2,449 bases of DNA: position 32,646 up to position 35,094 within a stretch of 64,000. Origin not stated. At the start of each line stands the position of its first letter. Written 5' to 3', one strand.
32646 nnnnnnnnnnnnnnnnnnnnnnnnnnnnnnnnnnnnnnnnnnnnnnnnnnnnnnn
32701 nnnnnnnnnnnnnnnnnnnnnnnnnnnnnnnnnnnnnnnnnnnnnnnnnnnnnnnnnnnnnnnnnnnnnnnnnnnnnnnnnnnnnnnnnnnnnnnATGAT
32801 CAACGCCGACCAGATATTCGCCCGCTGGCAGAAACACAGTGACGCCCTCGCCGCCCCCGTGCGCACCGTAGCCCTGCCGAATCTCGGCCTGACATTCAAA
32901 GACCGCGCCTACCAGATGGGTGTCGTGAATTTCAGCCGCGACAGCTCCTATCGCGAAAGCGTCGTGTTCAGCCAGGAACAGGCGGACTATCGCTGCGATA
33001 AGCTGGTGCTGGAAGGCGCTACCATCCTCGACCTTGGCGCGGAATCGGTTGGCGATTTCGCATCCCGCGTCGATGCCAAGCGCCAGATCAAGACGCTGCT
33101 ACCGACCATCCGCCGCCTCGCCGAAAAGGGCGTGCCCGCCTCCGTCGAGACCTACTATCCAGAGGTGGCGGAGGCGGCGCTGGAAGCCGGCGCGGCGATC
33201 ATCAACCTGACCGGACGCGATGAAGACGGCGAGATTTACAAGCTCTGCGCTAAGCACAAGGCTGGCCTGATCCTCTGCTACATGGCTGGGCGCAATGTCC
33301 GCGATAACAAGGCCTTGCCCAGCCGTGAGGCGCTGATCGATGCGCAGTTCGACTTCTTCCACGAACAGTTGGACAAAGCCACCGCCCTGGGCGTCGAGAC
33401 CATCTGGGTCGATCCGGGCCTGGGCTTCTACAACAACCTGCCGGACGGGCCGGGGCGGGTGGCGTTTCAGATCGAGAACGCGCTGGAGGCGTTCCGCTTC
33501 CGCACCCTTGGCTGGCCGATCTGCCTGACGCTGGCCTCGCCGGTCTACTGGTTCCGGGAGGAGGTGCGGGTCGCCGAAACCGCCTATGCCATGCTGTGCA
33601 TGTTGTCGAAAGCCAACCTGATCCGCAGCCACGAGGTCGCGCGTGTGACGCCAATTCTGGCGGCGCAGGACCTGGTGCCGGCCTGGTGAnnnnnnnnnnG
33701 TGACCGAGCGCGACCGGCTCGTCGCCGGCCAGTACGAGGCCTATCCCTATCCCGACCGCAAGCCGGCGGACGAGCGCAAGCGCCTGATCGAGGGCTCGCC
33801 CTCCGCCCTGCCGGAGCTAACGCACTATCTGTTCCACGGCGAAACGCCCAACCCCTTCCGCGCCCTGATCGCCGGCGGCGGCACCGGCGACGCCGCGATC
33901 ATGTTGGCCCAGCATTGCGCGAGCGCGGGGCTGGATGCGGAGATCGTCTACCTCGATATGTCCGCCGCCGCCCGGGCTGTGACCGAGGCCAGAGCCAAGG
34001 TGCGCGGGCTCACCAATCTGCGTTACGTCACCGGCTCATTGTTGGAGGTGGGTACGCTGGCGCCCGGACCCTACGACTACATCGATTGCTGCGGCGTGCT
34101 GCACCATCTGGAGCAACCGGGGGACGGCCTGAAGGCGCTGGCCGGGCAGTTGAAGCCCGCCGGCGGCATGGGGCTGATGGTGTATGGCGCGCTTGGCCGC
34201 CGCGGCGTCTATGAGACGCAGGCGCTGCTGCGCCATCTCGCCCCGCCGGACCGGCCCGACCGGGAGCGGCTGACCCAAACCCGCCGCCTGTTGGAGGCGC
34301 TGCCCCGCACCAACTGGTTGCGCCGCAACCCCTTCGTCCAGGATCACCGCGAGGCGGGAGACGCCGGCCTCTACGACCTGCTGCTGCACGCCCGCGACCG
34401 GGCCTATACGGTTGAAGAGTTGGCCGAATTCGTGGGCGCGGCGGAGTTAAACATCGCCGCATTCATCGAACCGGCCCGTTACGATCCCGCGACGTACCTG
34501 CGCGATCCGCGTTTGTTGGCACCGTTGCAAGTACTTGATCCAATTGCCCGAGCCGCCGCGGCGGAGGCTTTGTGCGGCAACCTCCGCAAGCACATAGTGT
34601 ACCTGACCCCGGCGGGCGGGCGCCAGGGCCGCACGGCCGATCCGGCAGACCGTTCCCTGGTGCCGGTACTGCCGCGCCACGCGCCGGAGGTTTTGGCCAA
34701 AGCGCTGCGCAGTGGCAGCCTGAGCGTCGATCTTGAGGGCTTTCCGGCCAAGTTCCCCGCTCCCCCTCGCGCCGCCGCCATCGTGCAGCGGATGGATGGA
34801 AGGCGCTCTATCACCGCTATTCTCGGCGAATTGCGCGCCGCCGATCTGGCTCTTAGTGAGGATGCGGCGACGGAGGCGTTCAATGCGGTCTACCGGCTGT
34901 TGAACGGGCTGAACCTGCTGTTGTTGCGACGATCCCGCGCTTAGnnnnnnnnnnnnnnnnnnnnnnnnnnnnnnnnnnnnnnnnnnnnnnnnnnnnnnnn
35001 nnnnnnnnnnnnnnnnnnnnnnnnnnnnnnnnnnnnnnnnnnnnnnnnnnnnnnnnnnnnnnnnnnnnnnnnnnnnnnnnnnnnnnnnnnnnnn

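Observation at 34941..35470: Three tandem ~170-180-bp palindromic repeat units immediately after the methyltransferase stop.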

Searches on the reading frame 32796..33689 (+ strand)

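Call 11: search_protein_families(library=pfam, proteins=[window:32796-33689:+])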
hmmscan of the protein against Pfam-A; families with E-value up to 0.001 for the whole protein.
window:32796-33689:+ (297 aa): 1 family
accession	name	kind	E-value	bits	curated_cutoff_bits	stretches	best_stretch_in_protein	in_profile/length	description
PF00809.28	Pterin_bind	-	6.5e-32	111.5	25.5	1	41-217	1-176/244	Pterin binding enzyme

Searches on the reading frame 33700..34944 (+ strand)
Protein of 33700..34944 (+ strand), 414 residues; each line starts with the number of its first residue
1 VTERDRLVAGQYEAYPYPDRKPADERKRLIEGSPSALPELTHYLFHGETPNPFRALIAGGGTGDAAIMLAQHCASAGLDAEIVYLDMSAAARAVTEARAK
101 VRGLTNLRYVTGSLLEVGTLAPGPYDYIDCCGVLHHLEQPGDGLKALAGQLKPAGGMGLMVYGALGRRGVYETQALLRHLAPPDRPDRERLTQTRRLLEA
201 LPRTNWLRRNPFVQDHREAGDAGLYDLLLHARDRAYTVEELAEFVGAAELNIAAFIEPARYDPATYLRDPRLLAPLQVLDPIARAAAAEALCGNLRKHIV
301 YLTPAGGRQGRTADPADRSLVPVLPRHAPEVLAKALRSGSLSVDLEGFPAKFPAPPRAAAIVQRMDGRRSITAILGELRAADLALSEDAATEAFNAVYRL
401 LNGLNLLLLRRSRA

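Call 11: search_protein_families(library=pfam, proteins=[window:33700-34944:+])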
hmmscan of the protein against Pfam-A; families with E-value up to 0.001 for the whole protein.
window:33700-34944:+ (414 aa): 6 families
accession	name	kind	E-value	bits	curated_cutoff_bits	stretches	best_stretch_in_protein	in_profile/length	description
PF08242.18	Methyltransf_12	-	2.6e-12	47.8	30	1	58-155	3-96/98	Methyltransferase domain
PF13649.12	Methyltransf_25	-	1.8e-09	38.6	27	1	57-155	3-97/97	Methyltransferase domain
PF08241.18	Methyltransf_11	-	2.5e-08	34.9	21.2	1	58-155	3-91/95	Methyltransferase domain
PF13847.12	Methyltransf_31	-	2e-05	24.8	27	1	58-157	10-107/145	Methyltransferase domain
PF13489.12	Methyltransf_23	-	5.6e-05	23.4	27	1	39-164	11-121/164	Methyltransferase domain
PF01209.24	Ubie_methyltran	-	0.00011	22.1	20.1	1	56-155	52-147/233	ubiE/COQ5 methyltransferase family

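Call 19: find_encoding_contigs(protein=window:33700-34944:+, flank=10000, max_places=10)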
Protein window:33700-34944:+ (414 aa): 9 contigs read that carry it; 3 places shown.
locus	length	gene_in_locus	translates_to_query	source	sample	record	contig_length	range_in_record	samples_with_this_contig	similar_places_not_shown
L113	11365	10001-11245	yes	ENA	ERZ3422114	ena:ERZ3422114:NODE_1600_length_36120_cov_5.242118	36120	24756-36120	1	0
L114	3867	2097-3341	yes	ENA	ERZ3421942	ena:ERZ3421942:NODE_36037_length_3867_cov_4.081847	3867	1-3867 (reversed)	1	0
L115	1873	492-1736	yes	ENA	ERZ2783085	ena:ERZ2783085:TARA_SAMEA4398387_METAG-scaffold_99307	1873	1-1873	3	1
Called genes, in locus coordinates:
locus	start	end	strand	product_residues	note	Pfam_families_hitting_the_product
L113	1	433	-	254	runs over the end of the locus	PF00005:ABC_tran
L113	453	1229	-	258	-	PF02405:MlaE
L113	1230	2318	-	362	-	PF01168:Ala_racemase_N, PF00842:Ala_racemase_C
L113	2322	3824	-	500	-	PF00772:DnaB, PF03796:DnaB_C, PF13481:AAA_25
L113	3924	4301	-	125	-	-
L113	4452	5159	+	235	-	PF03737:RraA-like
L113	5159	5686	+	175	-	PF02592:Vut_1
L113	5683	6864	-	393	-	PF21016:RlmN_N, PF04055:Radical_SAM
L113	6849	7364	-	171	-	PF06776:IalB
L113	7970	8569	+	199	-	PF00107:ADH_zinc_N, PF13602:ADH_zinc_N_2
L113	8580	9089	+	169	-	PF01288:HPPK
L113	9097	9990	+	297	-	PF00809:Pterin_bind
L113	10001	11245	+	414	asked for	PF08241:Methyltransf_11, PF08242:Methyltransf_12, PF13649:Methyltransf_25, PF13847:Methyltransf_31 (faint)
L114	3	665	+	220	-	?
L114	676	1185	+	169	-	PF01288:HPPK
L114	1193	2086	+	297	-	PF00809:Pterin_bind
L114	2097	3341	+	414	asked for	PF08241:Methyltransf_11, PF08242:Methyltransf_12, PF13649:Methyltransf_25, PF13847:Methyltransf_31 (faint)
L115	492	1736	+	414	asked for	PF08241:Methyltransf_11, PF08242:Methyltransf_12, PF13649:Methyltransf_25, PF13847:Methyltransf_31 (faint)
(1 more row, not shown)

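Call 30: find_homologous_proteins(query=window:33700-34944:+, max_evalue=1e-30)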
Query window:33700-34944:+ (414 aa): 6106 proteins with E <= 1e-30 among 8000 candidates; the best 120 are listed.
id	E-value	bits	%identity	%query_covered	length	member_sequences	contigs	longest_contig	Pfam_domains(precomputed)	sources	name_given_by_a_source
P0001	9.6e-268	906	100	100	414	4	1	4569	PF13847.13,PF13489.13,PF13649.13,PF08241.19,PF08242.19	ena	-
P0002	8.4e-207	705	78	96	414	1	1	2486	PF13847.13,PF13489.13,PF13649.13,PF08241.19,PF08242.19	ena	-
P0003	3.3e-201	687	77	100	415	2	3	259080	PF13847.13,PF13489.13,PF13649.13,PF08241.19,PF08242.19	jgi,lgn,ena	-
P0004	4.6e-201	686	76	96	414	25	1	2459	PF13489.13,PF13649.13,PF08241.19,PF08242.19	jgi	-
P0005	6.5e-201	686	78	95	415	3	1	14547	PF13847.13,PF13489.13,PF13649.13,PF01209.25,PF08241.19,PF08242.19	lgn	-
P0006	5.6e-200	683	77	96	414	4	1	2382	PF13847.13,PF13489.13,PF13649.13,PF08241.19,PF08242.19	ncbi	-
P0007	7.9e-197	672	74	96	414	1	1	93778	PF13847.13,PF13489.13,PF13649.13,PF08241.19,PF08242.19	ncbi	-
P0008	3.7e-194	664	76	96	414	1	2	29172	PF13847.13,PF13489.13,PF13649.13,PF08241.19,PF08242.19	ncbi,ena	-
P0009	4.8e-165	568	64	98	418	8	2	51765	PF13847.13,PF13489.13,PF13649.13,PF08241.19,PF08242.19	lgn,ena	-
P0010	1.4e-161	556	65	97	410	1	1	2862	PF13847.13,PF13489.13,PF13649.13,PF01209.25,PF08241.19,PF08242.19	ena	-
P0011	1.6e-161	556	63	96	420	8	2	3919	PF13847.13,PF13489.13,PF13649.13,PF01209.25,PF08241.19,PF08242.19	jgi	jgi:ubiquinone/menaquinone biosynthesis C-methylase UbiE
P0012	1.7e-161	556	65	99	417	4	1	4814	PF13847.13,PF13489.13,PF13649.13,PF01209.25,PF08241.19,PF08242.19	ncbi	-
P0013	2.8e-161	555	67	93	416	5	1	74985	PF13847.13,PF13489.13,PF13649.13,PF01209.25,PF08241.19,PF08242.19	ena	-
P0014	2.0e-159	549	64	98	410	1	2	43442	PF13847.13,PF13489.13,PF13649.13,PF08241.19,PF08242.19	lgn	-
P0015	2.1e-158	546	64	95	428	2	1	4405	PF13847.13,PF13489.13,PF13649.13,PF01209.25,PF08241.19,PF08242.19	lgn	-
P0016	5.4e-157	541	61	99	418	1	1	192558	PF13847.13,PF13489.13,PF13649.13,PF08241.19,PF08242.19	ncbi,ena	-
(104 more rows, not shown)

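Call 31: find_encoding_contigs(protein=P0003, flank=10000, max_places=3)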
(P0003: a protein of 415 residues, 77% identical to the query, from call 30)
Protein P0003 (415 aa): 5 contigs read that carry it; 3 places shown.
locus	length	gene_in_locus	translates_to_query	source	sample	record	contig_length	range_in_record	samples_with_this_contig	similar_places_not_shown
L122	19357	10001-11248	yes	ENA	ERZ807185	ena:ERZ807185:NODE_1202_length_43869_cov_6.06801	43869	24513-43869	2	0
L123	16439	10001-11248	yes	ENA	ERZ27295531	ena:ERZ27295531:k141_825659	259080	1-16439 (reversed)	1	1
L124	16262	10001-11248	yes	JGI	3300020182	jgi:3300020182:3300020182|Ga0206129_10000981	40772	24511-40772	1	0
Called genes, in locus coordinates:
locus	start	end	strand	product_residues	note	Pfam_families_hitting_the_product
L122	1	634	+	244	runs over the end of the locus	PF03476:MOSC_N (weak), PF03473:MOSC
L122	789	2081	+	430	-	PF00464:SHMT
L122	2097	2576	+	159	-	PF22811:Zn_ribbon_NrdR, PF03477:ATP-cone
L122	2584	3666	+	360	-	PF00383:dCMP_cyt_deam_1, PF14437:MafB19-deam (weak), PF01872:RibD_C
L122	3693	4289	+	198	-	PF00677:Lum_binding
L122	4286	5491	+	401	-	PF00926:DHBP_synthase, PF00925:GTP_cyclohydro2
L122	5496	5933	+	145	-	PF00885:DMRL_synthase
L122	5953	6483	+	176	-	PF01029:NusB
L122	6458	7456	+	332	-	PF00586:AIRS, PF02769:AIRS_C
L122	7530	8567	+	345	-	PF08240:ADH_N, PF00107:ADH_zinc_N, PF13602:ADH_zinc_N_2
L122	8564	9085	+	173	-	PF01288:HPPK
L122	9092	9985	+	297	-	PF00809:Pterin_bind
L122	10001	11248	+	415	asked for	PF13489:Methyltransf_23 (weak), PF08241:Methyltransf_11, PF08242:Methyltransf_12, PF13649:Methyltransf_25, PF13847:Methyltransf_31 (weak)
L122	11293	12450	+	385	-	PF01168:Ala_racemase_N, PF14031:D-ser_dehydrat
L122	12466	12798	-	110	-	PF02627:CMD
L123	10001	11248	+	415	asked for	PF13489:Methyltransf_23 (weak), PF08241:Methyltransf_11, PF08242:Methyltransf_12, PF13649:Methyltransf_25, PF13847:Methyltransf_31 (weak)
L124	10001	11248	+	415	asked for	PF13489:Methyltransf_23 (weak), PF08241:Methyltransf_11, PF08242:Methyltransf_12, PF13649:Methyltransf_25, PF13847:Methyltransf_31 (weak)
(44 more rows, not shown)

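Call 32: find_encoding_contigs(protein=P0007, flank=10000, max_places=3)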
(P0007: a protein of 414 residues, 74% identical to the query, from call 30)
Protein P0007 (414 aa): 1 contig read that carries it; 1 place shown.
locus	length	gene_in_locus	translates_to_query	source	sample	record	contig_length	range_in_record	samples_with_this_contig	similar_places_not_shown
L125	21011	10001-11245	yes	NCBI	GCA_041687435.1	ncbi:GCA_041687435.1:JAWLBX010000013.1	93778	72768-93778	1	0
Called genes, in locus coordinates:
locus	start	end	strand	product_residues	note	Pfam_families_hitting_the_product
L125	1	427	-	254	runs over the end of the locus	PF00005:ABC_tran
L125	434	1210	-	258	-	PF02405:MlaE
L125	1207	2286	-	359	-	PF01168:Ala_racemase_N, PF00842:Ala_racemase_C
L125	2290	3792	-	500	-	PF00772:DnaB, PF03796:DnaB_C, PF13481:AAA_25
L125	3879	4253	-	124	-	-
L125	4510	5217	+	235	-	PF03737:RraA-like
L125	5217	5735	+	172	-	PF02592:Vut_1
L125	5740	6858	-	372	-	PF21016:RlmN_N, PF04055:Radical_SAM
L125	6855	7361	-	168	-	PF06776:IalB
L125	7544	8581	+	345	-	PF08240:ADH_N, PF00107:ADH_zinc_N, PF13602:ADH_zinc_N_2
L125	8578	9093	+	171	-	PF01288:HPPK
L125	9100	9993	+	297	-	PF00809:Pterin_bind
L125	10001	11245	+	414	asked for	PF13489:Methyltransf_23 (weak), PF08241:Methyltransf_11, PF08242:Methyltransf_12, PF13649:Methyltransf_25, PF13847:Methyltransf_31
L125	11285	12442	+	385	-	PF01168:Ala_racemase_N, PF14031:D-ser_dehydrat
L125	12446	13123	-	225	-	PF01144:CoA_trans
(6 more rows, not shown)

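Call 33: find_encoding_contigs(protein=P0008, flank=10000, max_places=3)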
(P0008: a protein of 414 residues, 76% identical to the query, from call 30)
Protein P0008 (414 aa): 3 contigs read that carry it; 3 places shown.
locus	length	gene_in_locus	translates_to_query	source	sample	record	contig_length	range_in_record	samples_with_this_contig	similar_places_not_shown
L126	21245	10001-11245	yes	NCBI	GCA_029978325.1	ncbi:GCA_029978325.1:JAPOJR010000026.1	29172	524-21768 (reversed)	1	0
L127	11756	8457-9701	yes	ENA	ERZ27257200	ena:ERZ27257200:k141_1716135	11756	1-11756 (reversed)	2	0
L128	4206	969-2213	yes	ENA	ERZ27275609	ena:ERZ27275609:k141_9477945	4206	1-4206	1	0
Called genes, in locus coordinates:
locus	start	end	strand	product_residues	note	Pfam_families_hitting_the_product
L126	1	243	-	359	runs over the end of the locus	PF01168:Ala_racemase_N, PF00842:Ala_racemase_C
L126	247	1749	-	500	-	PF00772:DnaB, PF03796:DnaB_C, PF13481:AAA_25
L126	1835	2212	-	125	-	-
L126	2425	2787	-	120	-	-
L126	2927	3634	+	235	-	PF03737:RraA-like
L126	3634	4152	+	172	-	PF02592:Vut_1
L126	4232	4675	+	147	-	-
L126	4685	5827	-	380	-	PF21016:RlmN_N, PF04055:Radical_SAM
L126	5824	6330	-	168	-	PF06776:IalB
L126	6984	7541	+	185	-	PF00107:ADH_zinc_N, PF13602:ADH_zinc_N_2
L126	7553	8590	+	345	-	PF08240:ADH_N, PF00107:ADH_zinc_N, PF13602:ADH_zinc_N_2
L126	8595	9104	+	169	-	PF01288:HPPK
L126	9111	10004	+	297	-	PF00809:Pterin_bind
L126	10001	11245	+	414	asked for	PF13489:Methyltransf_23 (weak), PF08241:Methyltransf_11, PF08242:Methyltransf_12, PF13649:Methyltransf_25, PF13847:Methyltransf_31 (weak)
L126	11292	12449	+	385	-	PF01168:Ala_racemase_N, PF14031:D-ser_dehydrat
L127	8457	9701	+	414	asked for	PF13489:Methyltransf_23 (weak), PF08241:Methyltransf_11, PF08242:Methyltransf_12, PF13649:Methyltransf_25, PF13847:Methyltransf_31 (weak)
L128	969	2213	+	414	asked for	PF13489:Methyltransf_23 (weak), PF08241:Methyltransf_11, PF08242:Methyltransf_12, PF13649:Methyltransf_25, PF13847:Methyltransf_31 (weak)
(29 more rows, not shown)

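Call 48: list_cluster_members(proteins=[P0007, P0008, P0006, P0016, P0012])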
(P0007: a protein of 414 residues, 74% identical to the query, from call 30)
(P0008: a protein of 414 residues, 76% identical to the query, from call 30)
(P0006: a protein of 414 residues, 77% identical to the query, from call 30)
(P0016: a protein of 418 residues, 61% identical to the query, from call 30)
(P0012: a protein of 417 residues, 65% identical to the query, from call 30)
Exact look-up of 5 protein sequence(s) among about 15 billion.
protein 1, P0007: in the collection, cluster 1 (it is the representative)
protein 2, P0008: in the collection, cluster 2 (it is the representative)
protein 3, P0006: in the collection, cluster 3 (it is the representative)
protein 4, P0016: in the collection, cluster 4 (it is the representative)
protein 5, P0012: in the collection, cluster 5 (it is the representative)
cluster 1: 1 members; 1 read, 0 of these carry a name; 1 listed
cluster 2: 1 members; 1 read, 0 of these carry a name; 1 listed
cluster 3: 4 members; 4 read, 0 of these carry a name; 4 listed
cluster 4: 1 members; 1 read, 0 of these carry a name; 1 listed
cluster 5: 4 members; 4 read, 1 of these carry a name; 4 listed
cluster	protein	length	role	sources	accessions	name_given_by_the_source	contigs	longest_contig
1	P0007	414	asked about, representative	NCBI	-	-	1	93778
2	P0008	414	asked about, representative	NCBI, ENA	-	-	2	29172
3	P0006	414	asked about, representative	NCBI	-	-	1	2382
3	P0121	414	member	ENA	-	-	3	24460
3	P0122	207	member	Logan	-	-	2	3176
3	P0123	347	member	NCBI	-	-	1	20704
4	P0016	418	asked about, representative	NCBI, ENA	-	-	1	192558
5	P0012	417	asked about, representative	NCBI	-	-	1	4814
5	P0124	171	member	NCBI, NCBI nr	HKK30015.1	MAG TPA: hypothetical protein VKA18_06430, partial [Alphaproteobacteria bacterium] | hypothetical protein [Alphaproteobacteria bacterium]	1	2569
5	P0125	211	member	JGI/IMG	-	-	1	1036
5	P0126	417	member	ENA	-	-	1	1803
